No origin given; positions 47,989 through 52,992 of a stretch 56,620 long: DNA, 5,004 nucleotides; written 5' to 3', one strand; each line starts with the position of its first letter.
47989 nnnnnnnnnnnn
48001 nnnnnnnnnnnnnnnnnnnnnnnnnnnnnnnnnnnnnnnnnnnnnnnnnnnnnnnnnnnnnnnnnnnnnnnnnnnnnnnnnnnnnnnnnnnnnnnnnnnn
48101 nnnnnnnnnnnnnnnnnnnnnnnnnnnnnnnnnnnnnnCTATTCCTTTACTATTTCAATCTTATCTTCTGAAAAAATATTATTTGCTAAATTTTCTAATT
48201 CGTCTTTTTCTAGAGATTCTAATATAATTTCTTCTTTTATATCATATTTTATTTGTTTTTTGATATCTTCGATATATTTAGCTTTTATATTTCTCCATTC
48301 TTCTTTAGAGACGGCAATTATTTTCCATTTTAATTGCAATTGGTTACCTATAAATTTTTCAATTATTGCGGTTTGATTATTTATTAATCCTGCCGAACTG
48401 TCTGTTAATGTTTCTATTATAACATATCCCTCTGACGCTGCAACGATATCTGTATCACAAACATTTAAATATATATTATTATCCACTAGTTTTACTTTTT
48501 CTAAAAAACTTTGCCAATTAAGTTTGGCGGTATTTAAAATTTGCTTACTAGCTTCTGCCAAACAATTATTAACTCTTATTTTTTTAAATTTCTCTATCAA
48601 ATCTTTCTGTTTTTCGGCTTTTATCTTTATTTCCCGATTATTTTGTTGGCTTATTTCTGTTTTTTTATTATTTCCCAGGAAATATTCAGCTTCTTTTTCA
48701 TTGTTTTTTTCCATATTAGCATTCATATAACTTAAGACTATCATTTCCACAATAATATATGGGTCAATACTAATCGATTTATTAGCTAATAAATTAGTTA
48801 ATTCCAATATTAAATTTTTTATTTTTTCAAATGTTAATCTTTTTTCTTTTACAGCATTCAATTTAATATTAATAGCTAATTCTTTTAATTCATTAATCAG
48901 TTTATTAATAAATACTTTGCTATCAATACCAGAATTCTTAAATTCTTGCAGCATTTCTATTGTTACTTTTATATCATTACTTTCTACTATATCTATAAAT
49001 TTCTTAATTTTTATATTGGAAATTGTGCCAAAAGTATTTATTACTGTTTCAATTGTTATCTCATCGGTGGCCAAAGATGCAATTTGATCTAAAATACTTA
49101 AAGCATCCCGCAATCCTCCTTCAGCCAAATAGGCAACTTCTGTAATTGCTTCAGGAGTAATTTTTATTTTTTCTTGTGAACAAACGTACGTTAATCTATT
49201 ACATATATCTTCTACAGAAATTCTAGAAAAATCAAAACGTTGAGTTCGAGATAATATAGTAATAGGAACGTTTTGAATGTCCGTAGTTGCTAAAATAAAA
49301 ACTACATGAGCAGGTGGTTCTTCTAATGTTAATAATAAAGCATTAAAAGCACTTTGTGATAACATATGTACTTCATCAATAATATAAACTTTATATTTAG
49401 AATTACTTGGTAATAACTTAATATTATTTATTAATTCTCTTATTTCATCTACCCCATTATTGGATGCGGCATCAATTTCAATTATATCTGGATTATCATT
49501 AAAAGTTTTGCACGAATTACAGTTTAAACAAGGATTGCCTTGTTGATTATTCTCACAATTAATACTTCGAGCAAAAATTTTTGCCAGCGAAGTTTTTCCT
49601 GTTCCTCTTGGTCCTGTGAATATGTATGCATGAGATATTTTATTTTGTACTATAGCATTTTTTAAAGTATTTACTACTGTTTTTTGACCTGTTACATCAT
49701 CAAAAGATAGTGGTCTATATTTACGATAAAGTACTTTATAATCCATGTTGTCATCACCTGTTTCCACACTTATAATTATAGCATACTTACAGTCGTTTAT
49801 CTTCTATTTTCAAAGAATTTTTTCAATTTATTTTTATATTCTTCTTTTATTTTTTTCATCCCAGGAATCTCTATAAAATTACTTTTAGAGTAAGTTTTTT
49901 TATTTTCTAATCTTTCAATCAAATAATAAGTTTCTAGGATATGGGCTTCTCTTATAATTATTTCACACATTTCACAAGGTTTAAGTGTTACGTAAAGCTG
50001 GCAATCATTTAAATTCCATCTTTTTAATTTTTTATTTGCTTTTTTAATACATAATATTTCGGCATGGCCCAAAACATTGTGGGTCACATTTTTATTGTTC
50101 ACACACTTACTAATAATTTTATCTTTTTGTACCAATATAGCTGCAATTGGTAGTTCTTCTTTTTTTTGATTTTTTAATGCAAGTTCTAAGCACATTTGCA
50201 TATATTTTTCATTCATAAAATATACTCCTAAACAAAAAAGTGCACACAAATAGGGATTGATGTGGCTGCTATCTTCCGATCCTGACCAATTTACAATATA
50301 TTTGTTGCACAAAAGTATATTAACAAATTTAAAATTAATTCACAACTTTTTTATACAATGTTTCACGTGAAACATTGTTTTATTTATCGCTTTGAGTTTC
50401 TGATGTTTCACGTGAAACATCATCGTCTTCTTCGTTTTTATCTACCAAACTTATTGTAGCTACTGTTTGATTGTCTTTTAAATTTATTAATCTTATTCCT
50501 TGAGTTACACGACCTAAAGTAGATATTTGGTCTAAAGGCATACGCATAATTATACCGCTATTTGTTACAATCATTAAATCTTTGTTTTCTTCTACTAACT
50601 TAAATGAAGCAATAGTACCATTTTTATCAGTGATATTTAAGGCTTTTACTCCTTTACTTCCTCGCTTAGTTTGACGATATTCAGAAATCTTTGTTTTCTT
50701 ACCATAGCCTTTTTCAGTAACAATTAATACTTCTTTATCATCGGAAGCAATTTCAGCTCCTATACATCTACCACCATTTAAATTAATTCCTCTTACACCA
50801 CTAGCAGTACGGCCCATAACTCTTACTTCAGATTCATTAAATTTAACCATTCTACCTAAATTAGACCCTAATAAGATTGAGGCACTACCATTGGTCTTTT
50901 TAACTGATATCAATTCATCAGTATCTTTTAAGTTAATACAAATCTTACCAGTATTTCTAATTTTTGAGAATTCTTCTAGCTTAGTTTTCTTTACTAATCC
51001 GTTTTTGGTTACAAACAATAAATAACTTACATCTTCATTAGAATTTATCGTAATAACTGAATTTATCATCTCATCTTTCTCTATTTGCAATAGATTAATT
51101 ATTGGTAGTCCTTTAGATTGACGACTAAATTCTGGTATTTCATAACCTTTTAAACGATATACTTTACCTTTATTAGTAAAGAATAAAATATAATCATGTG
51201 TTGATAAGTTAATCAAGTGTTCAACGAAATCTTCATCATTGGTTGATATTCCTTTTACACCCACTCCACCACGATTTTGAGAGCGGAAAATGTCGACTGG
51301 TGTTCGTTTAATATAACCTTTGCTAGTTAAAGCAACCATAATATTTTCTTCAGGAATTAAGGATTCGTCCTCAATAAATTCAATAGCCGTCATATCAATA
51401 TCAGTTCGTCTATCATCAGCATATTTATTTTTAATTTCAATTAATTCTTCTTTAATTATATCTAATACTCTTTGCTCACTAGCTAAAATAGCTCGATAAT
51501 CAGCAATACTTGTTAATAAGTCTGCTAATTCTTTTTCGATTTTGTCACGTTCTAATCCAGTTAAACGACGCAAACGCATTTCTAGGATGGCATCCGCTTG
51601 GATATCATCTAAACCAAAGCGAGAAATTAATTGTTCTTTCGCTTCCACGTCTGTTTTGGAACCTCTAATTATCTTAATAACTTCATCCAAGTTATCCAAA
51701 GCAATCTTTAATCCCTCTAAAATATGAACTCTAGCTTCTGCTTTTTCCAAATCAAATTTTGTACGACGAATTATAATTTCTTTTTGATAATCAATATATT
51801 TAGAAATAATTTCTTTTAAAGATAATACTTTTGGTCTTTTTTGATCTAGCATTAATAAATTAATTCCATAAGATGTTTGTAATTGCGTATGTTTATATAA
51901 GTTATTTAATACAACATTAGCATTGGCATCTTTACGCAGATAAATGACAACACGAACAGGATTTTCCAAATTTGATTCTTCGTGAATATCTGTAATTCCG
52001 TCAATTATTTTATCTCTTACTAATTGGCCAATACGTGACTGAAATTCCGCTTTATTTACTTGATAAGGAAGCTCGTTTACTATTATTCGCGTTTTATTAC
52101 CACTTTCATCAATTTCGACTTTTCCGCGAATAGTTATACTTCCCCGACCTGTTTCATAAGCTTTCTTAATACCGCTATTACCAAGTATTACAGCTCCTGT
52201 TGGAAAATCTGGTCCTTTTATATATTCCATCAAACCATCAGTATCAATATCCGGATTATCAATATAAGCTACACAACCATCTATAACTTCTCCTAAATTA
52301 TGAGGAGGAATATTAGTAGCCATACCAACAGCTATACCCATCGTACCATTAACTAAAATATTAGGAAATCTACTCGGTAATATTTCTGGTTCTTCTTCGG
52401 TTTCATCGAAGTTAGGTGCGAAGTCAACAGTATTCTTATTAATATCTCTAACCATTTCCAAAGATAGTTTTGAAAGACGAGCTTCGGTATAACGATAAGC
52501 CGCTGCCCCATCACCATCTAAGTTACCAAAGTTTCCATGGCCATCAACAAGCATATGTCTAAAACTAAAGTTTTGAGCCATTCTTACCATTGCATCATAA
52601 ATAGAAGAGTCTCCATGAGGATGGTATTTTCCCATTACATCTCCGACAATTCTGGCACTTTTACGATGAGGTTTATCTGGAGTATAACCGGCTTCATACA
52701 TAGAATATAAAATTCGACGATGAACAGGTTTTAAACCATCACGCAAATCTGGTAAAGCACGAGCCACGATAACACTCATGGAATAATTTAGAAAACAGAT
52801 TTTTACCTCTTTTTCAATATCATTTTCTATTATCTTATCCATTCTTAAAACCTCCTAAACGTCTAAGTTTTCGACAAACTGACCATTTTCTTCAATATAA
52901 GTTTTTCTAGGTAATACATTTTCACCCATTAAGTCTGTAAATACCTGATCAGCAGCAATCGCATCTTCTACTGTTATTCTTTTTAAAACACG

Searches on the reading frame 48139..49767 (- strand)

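Call 51: search_protein_families(library=pfam, proteins=[window:48139-49767:-], max_evalue=0.00001)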
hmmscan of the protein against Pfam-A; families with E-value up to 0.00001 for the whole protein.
window:48139-49767:- (542 aa): 5 families
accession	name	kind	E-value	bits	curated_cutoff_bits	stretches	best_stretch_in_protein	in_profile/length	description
PF13177.12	DNA_pol3_delta2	-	1.4e-44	152.4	27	1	27-183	1-160/161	DNA polymerase III, delta subunit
PF00004.35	AAA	-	2.8e-13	50.9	21.2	1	49-180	2-125/131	ATPase family associated with various cellular activities (AAA)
PF22608.2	DNAX_ATPase_lid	-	6.1e-11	42.4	27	1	188-228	2-42/49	DNA polymerase III clamp loader subunit, ATPase lid domain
PF05496.18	RuvB_N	-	9.3e-08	32.4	27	0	18-82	2-70/159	Holliday junction DNA helicase RuvB P-loop domain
PF13401.12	AAA_22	-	5.2e-07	30.5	27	0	49-160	9-121/130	AAA domain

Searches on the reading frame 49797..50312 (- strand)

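Call 51: search_protein_families(library=pfam, proteins=[window:49797-50312:-], max_evalue=0.00001)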
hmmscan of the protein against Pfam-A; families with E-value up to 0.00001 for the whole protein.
window:49797-50312:- (171 aa): 3 families
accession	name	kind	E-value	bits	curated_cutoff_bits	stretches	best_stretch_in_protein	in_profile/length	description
PF14437.12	MafB19-deam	-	3.3e-24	85.8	27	1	34-171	3-142/142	MafB19-like deaminase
PF00383.29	dCMP_cyt_deam_1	-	4.5e-23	81.5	25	1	34-130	4-100/102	Cytidine and deoxycytidylate deaminase zinc-binding region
PF14439.12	Bd3614-deam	-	7.8e-08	32.8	38.5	1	55-124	9-78/113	Bd3614-like deaminase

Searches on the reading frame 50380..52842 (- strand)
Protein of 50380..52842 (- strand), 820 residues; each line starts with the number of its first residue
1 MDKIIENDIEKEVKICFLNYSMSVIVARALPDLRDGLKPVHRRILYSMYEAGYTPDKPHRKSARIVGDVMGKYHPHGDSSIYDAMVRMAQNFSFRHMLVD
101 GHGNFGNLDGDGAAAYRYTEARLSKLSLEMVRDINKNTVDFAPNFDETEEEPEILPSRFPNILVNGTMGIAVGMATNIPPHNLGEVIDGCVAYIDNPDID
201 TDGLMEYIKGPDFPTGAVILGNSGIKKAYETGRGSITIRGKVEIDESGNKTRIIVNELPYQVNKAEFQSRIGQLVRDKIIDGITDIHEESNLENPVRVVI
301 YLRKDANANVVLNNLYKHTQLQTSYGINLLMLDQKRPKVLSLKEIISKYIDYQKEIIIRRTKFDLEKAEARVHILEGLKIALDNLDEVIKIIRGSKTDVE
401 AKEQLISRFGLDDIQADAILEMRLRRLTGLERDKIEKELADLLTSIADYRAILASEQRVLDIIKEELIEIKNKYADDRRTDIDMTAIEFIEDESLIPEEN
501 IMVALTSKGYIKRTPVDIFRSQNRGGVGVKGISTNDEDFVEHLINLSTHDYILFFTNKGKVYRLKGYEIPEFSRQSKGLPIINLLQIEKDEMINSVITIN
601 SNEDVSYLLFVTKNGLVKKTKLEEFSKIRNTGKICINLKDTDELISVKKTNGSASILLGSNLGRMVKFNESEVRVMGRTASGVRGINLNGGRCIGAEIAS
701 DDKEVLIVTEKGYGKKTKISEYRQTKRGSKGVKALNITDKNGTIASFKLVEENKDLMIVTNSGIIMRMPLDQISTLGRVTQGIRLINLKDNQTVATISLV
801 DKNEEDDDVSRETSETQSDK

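Call 9: search_protein_families(library=pfam, proteins=[window:50380-52842:-], max_evalue=0.00001)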
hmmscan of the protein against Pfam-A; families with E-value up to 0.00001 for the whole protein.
window:50380-52842:- (820 aa): 2 families
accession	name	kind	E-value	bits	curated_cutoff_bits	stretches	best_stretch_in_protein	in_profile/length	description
PF00521.26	DNA_topoisoIV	-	2.4e-169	564.2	31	1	28-467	1-431/432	DNA gyrase/topoisomerase IV, subunit A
PF03989.18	DNA_gyraseA_C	-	3.9e-75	247.5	27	6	704-750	2-47/48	DNA gyrase C-terminal domain, beta-propeller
